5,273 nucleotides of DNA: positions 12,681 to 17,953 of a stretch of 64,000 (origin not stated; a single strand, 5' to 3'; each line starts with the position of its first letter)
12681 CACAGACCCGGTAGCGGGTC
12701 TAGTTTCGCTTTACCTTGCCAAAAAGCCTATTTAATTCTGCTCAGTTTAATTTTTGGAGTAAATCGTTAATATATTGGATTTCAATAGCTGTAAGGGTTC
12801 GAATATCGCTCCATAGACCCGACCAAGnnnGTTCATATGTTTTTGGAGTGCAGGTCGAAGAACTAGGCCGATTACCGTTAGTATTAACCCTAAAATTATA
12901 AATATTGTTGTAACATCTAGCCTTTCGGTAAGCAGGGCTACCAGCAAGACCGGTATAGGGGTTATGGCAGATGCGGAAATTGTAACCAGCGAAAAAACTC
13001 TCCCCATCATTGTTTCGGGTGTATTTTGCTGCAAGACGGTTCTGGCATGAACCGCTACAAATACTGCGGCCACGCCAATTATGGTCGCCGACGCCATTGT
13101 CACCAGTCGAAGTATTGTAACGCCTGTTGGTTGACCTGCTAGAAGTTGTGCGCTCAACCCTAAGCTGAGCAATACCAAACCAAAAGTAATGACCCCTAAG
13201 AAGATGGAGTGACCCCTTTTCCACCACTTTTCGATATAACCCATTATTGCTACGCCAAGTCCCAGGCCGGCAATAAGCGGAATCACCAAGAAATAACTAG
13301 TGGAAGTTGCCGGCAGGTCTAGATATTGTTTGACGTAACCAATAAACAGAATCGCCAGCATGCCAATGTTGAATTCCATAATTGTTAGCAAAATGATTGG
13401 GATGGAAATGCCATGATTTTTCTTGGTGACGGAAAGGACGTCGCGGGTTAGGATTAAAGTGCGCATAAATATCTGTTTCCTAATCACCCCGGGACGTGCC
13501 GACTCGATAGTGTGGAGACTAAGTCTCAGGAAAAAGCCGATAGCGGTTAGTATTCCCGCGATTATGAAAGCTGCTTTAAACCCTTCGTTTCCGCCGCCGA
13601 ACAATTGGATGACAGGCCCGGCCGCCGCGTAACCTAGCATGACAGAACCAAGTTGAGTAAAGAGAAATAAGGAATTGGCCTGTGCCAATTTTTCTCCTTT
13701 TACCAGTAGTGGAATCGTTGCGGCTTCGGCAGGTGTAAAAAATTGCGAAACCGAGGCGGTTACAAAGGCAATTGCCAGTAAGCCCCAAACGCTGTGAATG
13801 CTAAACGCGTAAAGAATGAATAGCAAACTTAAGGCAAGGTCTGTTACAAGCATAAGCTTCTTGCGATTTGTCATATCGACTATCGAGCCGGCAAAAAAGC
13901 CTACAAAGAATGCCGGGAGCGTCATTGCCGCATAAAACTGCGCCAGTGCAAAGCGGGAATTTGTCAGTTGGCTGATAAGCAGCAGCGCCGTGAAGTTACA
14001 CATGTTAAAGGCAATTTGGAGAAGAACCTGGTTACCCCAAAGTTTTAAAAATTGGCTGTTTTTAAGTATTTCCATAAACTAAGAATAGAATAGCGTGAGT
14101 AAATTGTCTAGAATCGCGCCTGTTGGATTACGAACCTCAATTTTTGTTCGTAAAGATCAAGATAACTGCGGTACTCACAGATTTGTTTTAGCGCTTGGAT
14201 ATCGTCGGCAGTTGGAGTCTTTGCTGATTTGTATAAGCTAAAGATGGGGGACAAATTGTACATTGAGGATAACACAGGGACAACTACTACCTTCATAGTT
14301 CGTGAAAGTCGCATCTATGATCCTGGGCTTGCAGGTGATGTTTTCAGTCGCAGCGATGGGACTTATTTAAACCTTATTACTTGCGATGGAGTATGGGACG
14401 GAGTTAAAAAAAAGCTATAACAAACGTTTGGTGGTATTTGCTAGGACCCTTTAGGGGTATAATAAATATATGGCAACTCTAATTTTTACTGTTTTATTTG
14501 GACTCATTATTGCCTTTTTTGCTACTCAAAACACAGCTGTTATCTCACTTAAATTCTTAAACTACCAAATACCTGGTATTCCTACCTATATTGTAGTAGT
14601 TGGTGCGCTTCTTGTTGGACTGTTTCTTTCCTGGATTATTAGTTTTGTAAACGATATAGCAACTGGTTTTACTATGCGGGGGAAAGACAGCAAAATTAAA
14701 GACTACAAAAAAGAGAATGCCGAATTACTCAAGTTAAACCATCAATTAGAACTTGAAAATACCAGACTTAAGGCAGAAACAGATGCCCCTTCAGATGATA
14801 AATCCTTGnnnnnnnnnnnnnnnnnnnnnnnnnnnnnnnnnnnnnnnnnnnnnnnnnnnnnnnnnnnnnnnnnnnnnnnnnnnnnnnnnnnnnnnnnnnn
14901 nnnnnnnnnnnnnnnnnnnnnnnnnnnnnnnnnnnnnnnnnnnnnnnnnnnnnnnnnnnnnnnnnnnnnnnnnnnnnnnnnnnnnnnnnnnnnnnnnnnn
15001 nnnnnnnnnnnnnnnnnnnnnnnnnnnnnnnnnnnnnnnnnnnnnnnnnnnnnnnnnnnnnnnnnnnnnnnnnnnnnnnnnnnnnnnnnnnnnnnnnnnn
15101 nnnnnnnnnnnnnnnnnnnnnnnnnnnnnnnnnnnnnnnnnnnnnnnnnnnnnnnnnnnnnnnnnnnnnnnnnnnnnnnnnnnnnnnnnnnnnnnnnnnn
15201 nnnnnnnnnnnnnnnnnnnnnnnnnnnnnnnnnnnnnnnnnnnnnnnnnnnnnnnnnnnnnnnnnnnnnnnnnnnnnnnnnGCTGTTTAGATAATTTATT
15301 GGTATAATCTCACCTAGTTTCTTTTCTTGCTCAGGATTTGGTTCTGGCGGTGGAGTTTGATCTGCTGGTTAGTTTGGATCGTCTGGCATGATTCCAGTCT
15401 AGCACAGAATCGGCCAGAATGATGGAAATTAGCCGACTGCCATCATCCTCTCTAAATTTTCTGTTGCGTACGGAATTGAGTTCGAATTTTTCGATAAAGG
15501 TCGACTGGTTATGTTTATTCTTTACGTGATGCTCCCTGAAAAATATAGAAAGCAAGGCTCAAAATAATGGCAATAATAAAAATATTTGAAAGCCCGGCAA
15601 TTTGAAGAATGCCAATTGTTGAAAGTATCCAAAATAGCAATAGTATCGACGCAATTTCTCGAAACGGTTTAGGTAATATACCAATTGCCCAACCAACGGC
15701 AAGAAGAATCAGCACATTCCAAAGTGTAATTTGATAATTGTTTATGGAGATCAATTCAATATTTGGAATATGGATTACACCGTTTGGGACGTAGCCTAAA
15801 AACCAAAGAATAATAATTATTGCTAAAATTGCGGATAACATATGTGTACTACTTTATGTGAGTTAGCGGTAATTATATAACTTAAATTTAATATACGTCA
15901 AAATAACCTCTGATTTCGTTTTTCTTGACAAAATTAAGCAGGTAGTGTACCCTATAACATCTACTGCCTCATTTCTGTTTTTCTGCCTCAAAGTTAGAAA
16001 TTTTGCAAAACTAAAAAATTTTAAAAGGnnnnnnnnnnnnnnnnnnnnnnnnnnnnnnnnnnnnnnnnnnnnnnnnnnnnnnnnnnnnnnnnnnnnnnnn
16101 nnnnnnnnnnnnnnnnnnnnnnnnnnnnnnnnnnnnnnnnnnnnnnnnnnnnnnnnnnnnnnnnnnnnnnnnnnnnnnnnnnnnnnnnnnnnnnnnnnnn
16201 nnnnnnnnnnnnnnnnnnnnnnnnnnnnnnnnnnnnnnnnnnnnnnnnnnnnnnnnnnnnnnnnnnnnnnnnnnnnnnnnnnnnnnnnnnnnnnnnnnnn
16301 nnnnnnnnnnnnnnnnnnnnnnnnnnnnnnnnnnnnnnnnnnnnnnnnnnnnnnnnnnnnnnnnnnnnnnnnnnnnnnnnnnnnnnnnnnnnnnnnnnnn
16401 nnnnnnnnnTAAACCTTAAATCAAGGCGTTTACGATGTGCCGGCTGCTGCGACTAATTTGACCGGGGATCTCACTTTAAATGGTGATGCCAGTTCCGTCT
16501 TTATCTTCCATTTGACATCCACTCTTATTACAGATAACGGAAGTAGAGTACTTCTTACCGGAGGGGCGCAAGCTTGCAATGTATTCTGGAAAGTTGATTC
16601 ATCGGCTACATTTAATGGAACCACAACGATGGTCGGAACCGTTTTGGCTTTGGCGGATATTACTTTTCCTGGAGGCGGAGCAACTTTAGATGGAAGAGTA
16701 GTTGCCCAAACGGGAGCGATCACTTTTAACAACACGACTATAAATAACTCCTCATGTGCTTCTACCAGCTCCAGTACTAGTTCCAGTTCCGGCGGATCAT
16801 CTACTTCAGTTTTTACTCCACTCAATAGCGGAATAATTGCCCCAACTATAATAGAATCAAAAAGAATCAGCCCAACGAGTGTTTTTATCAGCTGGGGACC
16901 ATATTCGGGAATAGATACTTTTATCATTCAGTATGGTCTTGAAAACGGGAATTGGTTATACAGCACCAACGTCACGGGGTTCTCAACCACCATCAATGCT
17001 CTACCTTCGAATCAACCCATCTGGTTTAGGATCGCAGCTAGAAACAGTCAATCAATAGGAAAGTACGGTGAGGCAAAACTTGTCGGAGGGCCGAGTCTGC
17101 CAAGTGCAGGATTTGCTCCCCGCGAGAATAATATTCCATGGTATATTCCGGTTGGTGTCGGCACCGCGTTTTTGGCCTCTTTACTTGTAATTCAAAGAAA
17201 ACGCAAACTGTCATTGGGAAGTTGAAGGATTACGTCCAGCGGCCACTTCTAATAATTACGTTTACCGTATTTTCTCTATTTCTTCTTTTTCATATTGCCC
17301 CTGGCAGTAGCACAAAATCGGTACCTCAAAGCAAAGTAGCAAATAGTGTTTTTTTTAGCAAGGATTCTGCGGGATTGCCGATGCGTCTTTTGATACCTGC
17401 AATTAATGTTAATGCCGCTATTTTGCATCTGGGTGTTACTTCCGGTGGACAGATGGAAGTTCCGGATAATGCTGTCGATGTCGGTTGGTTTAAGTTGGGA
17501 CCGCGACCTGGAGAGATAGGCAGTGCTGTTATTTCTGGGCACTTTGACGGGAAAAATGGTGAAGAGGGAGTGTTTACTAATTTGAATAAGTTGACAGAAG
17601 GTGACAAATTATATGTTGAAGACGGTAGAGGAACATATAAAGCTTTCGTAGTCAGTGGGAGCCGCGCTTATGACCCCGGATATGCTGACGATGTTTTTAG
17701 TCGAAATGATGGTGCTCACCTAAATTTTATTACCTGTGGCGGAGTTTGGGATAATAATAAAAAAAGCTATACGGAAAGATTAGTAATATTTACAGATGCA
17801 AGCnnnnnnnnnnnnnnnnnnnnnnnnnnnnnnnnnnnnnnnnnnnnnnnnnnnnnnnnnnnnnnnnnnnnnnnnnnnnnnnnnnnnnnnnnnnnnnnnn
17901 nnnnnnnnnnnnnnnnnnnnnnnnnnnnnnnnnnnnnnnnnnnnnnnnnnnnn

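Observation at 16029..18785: Candidate sortase substrate, sortase and matrixin-like protease module with overlapping convergent 3' ends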

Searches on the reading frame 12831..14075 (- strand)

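Call 42: search_protein_families(library=pfam, proteins=[window:12831-14075:-], max_evalue=0.001)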
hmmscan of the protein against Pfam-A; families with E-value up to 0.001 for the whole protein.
window:12831-14075:- (415 aa): 2 families
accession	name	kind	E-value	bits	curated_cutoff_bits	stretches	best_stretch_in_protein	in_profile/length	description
PF07690.21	MFS_1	-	1.3e-20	74.1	33.4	1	16-369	5-340/347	Major Facilitator Superfamily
PF05977.19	MFS_3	-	4.6e-06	25.8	27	1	4-372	7-357/524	Transmembrane secretion effector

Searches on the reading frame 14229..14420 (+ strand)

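Call 5: search_protein_families(library=pfam, proteins=[window:14229-14420:+], max_evalue=0.01)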
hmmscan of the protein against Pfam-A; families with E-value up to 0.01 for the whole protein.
window:14229-14420:+ (63 aa): 1 family
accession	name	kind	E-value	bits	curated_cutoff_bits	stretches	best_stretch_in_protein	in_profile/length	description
PF04203.18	Sortase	-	6.3e-07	29.6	26.6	1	2-57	57-112/125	Sortase domain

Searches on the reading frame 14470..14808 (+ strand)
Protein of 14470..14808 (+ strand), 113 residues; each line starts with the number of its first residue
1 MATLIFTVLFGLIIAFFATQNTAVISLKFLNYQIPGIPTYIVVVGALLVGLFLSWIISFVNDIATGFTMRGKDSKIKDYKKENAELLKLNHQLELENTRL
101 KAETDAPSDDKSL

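Call 42: search_protein_families(library=pfam, proteins=[window:14470-14808:+], max_evalue=0.001)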
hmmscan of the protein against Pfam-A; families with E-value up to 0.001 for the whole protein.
window:14470-14808:+ (113 aa): 1 family
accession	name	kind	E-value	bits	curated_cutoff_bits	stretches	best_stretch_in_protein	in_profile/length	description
PF06305.16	LapA_dom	-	1.2e-08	35.2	28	1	20-83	1-63/64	Lipopolysaccharide assembly protein A domain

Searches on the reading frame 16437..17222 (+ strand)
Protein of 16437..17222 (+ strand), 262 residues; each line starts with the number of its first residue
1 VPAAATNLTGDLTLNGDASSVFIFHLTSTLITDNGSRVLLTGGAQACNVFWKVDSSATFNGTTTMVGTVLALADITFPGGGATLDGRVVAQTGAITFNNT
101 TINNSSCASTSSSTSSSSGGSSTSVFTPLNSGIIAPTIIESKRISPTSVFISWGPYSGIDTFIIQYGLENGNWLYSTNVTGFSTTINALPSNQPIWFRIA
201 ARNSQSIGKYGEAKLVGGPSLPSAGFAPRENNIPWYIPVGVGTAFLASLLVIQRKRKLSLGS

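Call 23: find_homologous_proteins(query=window:16437-17222:+)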
Query window:16437-17222:+ (262 aa): 444 proteins with E <= 0.001 among 5225 candidates; the best 120 are listed.
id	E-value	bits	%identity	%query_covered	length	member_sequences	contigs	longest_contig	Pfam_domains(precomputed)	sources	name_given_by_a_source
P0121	1.4e-163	560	100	100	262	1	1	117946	PF11999.14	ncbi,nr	ncbi:MAG: ice-binding family protein [Candidatus Curtissbacteria bacterium]|nr:ice-binding family pr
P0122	8.0e-109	381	70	98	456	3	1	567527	PF11999.14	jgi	-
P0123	1.4e-106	374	70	98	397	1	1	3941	PF11999.14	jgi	jgi:hypothetical protein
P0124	1.1e-103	364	70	92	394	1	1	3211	PF11999.14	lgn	-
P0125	1.7e-103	364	71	90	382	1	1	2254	PF11999.14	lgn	-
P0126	2.4e-103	363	70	94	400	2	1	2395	PF11999.14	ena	-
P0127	3.0e-103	363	66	98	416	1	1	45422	PF11999.14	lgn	-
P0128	1.8e-102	360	67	96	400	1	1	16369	PF11999.14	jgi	jgi:hypothetical protein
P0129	3.7e-101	356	64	98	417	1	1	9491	PF11999.14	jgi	jgi:hypothetical protein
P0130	1.6e-100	354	66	98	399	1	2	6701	PF11999.14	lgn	-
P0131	2.1e-100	353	64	99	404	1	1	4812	PF11999.14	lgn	-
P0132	2.5e-100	353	66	99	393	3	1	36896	PF11999.14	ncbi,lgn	-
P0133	4.5e-99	349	61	98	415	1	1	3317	PF11999.14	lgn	-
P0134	1.7e-98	347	71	87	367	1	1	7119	PF11999.14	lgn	-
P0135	5.7e-97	342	65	98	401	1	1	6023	PF11999.14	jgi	jgi:hypothetical protein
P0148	8.5e-86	306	58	90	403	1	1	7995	PF11999.14,PF00041.28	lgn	-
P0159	4.2e-80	287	58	90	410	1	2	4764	PF11999.14,PF00041.28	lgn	-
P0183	4.4e-73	264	51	97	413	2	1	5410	PF11999.14,PF00041.28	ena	-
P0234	4.9e-64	234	51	98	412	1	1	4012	PF11999.14,PF00041.28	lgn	-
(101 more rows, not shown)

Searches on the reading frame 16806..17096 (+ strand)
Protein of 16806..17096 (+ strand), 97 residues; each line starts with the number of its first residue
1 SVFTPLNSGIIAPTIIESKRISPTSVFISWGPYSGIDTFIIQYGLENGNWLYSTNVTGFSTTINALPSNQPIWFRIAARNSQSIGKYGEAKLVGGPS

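Call 51: search_protein_families(library=pfam, proteins=[window:16806-17096:+], max_evalue=10)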
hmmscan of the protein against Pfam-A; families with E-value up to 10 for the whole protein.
seq(97 aa): 1 family
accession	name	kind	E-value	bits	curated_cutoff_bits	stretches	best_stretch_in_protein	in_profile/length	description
PF00041.27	fn3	-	0.001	19.6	25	1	12-88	2-78/84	Fibronectin type III domain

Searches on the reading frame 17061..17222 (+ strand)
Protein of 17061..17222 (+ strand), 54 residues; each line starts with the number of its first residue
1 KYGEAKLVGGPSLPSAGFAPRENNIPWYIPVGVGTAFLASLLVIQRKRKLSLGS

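Call 50: search_protein_families(library=ncbifam, proteins=[window:17061-17222:+], max_evalue=10)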
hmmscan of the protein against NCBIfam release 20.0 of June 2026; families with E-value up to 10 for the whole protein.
seq(54 aa): 1 family
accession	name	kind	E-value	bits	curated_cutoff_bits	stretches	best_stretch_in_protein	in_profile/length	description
TIGR01167.1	LPXTG_anchor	domain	0.073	13.8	15.9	1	24-49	9-32/34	LPXTG cell wall anchor domain-containing protein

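Call 51: search_protein_families(library=pfam, proteins=[window:17061-17222:+], max_evalue=10)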
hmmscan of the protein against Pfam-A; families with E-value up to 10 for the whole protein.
seq(54 aa): 1 family
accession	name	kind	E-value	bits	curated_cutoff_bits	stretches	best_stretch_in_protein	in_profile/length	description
PF00746.26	Gram_pos_anchor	-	0.052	14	20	1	10-49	6-41/43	LPXTG cell wall anchor motif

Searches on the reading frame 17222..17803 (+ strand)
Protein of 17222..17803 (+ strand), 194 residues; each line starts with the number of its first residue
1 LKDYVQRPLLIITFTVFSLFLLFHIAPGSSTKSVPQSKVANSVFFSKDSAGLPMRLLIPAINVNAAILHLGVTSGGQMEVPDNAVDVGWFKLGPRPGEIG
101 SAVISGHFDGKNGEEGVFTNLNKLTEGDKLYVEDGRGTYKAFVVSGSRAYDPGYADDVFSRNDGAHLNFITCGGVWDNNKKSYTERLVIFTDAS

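Call 67: search_protein_families(library=ncbifam, proteins=[window:17222-17803:+], max_evalue=0.00001)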
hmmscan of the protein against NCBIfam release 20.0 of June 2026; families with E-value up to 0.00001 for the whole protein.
seq(194 aa): 2 families
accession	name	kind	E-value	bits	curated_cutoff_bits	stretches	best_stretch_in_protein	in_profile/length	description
NF033748.1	class_F_sortase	subfamily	1.3e-33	115.8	166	1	52-192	10-153/155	class F sortase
TIGR01076.1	sortase_fam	subfamily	7.8e-07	29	39.35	1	58-181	5-120/136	sortase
